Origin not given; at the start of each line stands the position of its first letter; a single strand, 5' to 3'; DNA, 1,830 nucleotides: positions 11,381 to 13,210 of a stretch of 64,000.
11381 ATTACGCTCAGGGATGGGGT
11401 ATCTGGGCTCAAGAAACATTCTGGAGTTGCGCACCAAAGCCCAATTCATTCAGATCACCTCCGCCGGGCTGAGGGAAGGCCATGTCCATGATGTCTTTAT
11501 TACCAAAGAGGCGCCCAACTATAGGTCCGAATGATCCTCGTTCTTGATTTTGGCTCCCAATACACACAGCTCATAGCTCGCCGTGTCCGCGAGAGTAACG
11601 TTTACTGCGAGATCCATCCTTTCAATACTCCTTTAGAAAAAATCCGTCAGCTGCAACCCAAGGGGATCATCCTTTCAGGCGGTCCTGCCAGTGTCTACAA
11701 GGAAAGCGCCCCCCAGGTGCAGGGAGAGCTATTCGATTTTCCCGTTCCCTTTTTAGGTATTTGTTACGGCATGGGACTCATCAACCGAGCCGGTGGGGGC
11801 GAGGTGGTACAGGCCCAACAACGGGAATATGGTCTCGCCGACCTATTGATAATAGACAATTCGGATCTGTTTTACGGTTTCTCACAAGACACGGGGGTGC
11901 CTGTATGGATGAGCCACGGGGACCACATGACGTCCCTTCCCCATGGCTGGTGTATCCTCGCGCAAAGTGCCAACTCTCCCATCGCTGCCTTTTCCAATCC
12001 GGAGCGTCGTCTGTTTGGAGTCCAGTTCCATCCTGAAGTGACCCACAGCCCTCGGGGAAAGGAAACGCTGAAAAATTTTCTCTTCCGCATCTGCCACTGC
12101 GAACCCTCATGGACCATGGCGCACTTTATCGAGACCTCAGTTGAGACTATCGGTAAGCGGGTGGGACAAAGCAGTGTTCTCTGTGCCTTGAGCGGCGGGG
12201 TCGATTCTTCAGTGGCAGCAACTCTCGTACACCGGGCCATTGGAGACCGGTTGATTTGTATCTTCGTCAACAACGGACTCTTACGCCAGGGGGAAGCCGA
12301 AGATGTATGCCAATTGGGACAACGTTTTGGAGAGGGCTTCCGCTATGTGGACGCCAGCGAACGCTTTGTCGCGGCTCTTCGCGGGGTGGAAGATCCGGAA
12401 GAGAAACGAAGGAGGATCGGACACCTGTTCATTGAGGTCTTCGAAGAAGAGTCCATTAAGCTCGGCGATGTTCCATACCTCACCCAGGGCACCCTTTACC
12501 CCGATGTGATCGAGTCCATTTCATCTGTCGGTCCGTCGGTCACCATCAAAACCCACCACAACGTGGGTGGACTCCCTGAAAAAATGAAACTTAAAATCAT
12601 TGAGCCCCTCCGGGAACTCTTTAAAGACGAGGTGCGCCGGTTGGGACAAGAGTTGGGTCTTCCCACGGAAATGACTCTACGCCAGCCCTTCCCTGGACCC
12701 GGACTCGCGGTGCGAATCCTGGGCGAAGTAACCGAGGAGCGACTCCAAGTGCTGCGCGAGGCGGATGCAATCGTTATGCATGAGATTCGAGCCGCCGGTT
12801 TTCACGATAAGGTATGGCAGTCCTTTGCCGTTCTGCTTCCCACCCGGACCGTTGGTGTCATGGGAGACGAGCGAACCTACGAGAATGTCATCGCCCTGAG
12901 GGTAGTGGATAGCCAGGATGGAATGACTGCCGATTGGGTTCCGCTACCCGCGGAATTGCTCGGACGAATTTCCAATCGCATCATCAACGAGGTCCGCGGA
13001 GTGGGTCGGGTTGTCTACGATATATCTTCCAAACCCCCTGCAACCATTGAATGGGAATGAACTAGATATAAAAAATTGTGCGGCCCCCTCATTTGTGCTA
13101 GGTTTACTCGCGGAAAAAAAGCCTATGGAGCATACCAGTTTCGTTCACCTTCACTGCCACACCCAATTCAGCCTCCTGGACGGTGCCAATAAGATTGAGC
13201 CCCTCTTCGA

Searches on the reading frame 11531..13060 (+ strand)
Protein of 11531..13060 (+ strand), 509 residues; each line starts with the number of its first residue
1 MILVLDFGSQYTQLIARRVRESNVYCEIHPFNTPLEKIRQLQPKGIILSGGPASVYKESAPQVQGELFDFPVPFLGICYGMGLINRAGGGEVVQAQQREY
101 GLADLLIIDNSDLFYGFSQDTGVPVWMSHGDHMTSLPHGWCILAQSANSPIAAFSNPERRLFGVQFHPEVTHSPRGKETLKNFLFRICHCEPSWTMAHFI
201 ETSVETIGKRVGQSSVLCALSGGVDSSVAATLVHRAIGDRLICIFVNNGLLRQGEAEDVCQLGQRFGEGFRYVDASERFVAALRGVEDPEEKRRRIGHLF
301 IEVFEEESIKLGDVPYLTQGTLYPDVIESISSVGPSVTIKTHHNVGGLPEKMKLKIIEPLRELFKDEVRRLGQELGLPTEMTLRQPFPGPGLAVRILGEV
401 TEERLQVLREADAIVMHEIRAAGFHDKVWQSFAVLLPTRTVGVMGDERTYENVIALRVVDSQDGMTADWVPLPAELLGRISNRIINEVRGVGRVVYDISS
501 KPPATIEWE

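Call 9: search_protein_families(library=pfam, proteins=[window:11531-13060:+], max_evalue=0.01)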
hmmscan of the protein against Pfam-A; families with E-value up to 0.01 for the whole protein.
window:11531-13060:+ (509 aa): 7 families
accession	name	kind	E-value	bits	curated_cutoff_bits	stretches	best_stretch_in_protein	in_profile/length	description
PF00117.34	GATase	-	4.4e-45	154.1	22.8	1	3-186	1-189/190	Glutamine amidotransferase class-I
PF00958.27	GMP_synt_C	-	9e-44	147.9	27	1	418-508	2-92/92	GMP synthase C terminal domain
PF02540.23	NAD_synthase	-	5.5e-09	36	21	1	206-278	11-84/242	NAD synthase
PF07722.19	Peptidase_C26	-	1.7e-08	34.9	20.5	1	71-169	105-219/219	Peptidase C26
PF03054.22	tRNA_Me_trans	-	8.6e-06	26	20.6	1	215-249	2-35/202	tRNA methyl transferase HUP domain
PF06508.19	QueC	-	0.00017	21.6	22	0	342-383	142-181/210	Queuosine biosynthesis protein QueC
PF02568.20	ThiI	-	0.00048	20.2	20.5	1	213-260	3-49/197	Thiamine biosynthesis protein (ThiI)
